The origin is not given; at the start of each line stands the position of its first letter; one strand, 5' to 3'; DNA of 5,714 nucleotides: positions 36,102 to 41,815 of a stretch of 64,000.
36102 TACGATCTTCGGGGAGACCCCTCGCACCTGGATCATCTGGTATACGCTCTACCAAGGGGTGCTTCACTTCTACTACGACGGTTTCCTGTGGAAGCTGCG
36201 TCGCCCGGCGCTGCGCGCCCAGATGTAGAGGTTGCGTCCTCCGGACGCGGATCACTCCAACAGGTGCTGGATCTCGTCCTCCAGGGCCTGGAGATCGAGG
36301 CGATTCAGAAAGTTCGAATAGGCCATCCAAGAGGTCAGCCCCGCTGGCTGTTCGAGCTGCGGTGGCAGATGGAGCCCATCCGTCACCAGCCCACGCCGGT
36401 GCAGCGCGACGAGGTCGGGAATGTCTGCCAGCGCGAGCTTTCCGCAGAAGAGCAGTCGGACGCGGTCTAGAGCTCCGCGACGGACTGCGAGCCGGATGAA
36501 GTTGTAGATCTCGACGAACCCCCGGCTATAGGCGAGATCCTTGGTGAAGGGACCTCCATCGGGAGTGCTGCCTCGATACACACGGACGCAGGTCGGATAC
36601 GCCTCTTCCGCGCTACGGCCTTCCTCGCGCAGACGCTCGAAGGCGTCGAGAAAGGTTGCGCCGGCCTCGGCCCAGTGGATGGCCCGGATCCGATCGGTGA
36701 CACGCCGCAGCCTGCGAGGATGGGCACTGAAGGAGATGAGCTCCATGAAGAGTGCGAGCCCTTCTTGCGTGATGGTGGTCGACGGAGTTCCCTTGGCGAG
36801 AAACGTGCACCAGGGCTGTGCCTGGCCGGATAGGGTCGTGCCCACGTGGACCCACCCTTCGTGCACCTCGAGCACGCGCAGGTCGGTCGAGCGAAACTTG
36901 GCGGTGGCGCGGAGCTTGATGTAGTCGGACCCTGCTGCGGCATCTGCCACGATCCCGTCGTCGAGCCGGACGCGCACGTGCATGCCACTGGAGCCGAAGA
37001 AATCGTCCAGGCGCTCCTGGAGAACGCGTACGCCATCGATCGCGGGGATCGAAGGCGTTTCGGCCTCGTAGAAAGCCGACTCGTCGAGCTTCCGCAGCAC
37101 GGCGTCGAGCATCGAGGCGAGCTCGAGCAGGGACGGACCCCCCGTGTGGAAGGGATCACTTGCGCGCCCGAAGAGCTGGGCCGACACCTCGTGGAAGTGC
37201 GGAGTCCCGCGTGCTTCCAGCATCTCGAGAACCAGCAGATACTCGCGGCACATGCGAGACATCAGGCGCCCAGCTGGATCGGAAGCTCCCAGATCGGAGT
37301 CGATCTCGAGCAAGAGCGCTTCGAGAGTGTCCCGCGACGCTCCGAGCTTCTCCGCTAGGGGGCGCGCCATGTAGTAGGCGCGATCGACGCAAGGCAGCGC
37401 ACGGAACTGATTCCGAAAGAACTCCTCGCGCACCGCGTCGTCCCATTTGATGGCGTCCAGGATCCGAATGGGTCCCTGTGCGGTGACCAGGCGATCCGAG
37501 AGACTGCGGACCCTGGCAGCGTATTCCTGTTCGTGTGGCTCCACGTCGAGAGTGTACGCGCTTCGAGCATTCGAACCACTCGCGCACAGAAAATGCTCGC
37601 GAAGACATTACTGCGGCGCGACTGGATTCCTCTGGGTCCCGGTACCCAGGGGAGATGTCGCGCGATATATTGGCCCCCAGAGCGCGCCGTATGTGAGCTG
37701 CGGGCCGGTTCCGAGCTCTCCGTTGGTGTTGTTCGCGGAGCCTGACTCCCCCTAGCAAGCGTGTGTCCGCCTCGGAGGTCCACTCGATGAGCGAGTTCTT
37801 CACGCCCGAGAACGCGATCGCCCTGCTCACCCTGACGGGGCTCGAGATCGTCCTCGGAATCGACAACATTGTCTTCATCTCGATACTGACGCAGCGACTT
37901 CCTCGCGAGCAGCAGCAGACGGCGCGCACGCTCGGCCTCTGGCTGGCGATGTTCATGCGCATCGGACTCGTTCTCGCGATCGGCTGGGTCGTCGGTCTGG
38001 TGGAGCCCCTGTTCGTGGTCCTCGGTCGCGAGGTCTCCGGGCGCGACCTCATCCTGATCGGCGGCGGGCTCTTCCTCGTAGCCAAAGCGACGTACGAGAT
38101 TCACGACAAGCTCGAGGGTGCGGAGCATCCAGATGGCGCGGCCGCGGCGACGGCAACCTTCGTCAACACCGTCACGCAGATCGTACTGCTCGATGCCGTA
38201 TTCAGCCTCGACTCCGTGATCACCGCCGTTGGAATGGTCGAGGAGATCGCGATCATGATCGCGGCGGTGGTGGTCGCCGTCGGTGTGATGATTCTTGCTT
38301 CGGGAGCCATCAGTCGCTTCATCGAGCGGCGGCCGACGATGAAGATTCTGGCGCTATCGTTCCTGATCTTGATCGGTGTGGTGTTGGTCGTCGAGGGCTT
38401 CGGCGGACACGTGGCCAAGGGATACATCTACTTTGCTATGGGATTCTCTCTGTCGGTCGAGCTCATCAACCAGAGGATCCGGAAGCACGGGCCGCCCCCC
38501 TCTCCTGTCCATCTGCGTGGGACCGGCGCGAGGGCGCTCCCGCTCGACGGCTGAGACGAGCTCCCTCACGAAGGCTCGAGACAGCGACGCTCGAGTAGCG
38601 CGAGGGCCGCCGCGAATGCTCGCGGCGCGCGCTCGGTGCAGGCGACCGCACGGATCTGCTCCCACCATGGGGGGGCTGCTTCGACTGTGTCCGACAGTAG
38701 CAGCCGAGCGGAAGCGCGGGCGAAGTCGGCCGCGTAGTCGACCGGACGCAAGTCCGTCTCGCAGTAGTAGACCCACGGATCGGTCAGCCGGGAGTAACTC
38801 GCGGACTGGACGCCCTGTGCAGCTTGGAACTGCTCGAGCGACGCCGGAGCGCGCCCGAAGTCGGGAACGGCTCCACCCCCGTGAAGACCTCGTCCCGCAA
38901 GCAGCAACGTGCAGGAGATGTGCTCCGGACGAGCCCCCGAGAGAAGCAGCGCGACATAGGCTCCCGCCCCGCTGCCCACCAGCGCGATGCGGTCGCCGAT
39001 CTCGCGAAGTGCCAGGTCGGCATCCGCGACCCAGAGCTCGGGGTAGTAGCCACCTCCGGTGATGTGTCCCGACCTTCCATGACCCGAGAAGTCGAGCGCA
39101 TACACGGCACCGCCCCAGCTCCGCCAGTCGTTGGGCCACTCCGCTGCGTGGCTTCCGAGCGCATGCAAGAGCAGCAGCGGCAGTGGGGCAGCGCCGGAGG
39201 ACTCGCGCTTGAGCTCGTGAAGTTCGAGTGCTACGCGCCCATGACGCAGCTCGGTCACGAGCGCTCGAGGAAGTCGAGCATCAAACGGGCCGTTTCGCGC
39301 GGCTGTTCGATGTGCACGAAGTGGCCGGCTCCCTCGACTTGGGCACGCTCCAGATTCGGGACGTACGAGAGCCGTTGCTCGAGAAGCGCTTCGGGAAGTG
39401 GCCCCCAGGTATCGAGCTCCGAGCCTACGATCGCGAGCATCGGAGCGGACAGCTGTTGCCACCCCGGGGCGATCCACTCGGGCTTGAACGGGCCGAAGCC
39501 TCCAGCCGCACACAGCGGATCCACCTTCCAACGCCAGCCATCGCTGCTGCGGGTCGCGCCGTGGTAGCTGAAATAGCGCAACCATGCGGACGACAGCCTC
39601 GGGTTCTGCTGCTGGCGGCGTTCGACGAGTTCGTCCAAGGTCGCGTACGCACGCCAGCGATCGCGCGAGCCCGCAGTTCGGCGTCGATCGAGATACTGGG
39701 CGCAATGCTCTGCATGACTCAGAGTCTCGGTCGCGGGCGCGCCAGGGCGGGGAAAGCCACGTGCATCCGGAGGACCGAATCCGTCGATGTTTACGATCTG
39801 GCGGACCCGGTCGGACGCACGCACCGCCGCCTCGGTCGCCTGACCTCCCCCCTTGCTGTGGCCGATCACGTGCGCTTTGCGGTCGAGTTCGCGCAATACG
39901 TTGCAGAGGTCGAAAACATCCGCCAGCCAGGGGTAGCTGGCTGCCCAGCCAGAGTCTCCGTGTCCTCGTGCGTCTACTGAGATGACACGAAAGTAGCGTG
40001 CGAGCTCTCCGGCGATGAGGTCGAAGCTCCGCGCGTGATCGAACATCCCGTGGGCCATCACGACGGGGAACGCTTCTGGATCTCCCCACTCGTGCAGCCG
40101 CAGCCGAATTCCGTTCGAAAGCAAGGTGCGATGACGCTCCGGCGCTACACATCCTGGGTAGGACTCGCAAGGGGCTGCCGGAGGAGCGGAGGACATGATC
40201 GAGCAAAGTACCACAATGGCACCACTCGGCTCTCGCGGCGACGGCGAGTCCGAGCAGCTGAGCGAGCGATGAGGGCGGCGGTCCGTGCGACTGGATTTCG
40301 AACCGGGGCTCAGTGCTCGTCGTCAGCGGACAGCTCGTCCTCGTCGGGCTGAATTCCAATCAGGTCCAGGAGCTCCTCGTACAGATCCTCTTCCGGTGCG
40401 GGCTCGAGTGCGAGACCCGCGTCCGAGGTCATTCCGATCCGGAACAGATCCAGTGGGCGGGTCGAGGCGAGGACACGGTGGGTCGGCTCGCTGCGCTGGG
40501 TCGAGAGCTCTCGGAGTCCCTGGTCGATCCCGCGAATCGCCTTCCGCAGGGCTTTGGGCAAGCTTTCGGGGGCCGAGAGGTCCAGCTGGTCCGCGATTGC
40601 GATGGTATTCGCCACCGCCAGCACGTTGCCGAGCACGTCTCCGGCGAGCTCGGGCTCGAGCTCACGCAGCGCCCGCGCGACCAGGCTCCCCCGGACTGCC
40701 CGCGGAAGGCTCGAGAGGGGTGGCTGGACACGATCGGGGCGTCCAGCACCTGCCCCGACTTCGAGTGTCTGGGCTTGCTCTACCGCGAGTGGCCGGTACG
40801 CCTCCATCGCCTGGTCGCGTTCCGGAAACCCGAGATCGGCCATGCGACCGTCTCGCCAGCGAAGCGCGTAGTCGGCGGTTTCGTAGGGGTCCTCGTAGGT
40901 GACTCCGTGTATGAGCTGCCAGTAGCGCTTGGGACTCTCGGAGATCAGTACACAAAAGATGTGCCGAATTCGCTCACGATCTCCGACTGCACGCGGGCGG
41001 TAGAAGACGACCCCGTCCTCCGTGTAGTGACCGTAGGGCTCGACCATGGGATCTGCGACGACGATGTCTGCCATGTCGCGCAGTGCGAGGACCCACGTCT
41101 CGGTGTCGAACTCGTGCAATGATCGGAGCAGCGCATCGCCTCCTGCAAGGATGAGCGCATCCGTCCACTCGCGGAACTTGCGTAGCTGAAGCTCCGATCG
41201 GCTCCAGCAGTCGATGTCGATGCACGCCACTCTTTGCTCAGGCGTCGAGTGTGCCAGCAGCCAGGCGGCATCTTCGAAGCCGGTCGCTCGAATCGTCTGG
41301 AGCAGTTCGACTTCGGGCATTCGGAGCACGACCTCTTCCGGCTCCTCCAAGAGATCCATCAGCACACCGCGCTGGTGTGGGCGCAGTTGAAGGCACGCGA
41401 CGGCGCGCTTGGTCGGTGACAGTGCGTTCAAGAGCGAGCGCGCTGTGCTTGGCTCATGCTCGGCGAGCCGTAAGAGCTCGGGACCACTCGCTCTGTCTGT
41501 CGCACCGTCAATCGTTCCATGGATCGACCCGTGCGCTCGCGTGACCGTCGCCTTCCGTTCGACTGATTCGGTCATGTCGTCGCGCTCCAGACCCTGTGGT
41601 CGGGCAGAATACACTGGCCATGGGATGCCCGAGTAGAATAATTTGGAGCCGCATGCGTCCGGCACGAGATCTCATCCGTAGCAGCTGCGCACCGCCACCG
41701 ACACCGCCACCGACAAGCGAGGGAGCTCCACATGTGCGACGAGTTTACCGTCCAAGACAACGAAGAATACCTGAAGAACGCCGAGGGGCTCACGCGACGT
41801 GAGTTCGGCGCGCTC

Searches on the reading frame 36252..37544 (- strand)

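Call 16: search_protein_families(library=pfam, proteins=[window:36252-37544:-], max_evalue=0.01)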
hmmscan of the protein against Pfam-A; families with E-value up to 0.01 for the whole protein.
window:36252-37544:- (430 aa): 2 families
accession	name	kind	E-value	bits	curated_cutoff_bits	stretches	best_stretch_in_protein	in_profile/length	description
PF08014.17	MATCAP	-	7.5e-119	397.4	27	1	40-414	1-364/365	Microtubule-associated tyrosine carboxypeptidase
PF21616.3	Topo-V_HhH_2_2nd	-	0.0088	16.5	27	0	296-321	32-57/58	Topoisomerase V, second (HhH)2 tandem domain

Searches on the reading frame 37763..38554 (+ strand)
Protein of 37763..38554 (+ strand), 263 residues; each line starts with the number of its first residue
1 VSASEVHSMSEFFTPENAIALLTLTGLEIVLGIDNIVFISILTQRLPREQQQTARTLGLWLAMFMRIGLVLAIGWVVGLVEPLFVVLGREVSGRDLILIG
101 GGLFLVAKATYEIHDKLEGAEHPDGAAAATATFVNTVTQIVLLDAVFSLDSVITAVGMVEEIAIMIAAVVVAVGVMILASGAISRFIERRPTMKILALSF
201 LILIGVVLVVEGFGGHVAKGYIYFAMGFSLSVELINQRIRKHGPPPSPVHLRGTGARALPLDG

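Call 66: search_protein_families(library=pfam, proteins=[window:37763-38554:+], max_evalue=0.001)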
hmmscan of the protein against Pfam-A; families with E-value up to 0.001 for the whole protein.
window:37763-38554:+ (263 aa): 1 family
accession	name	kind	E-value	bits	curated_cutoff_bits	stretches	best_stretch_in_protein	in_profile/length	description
PF03741.22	TerC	-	2e-45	155.2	27.8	1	23-211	2-177/178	Integral membrane protein TerC family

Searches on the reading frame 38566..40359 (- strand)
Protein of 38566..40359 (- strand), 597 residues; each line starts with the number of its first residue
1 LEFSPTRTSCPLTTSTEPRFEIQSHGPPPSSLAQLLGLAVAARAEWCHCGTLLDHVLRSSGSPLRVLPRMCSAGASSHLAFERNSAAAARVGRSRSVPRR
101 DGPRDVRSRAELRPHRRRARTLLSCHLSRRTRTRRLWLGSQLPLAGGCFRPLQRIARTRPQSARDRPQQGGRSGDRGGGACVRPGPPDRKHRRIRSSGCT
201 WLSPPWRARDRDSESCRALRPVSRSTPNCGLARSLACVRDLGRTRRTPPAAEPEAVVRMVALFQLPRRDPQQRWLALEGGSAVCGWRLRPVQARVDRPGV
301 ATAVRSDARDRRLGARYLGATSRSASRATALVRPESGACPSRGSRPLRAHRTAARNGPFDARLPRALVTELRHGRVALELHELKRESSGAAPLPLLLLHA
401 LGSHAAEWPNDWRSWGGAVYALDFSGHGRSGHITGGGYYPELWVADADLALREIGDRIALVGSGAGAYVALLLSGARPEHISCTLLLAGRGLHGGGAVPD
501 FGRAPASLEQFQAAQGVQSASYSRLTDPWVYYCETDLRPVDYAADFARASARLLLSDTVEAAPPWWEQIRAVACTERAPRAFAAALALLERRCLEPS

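Call 16: search_protein_families(library=pfam, proteins=[window:38566-40359:-], max_evalue=0.01)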
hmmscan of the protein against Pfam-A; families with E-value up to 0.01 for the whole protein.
window:38566-40359:- (597 aa): 2 families
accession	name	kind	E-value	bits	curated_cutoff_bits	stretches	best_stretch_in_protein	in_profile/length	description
PF12146.15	Hydrolase_4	-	5.2e-05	23.1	27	1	408-488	23-108/239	Serine aminopeptidase, S33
PF00561.26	Abhydrolase_1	-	0.0022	18.1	25.8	1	394-568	2-163/245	alpha/beta hydrolase fold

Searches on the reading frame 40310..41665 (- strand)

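Call 16: search_protein_families(library=pfam, proteins=[window:40310-41665:-], max_evalue=0.01)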
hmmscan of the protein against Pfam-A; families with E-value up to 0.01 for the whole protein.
window:40310-41665:- (451 aa): 1 family
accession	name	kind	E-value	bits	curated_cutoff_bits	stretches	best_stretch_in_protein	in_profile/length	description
PF19676.4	DUF6178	-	3.7e-53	181.3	25.5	1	79-413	4-350/561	Family of unknown function (DUF6178)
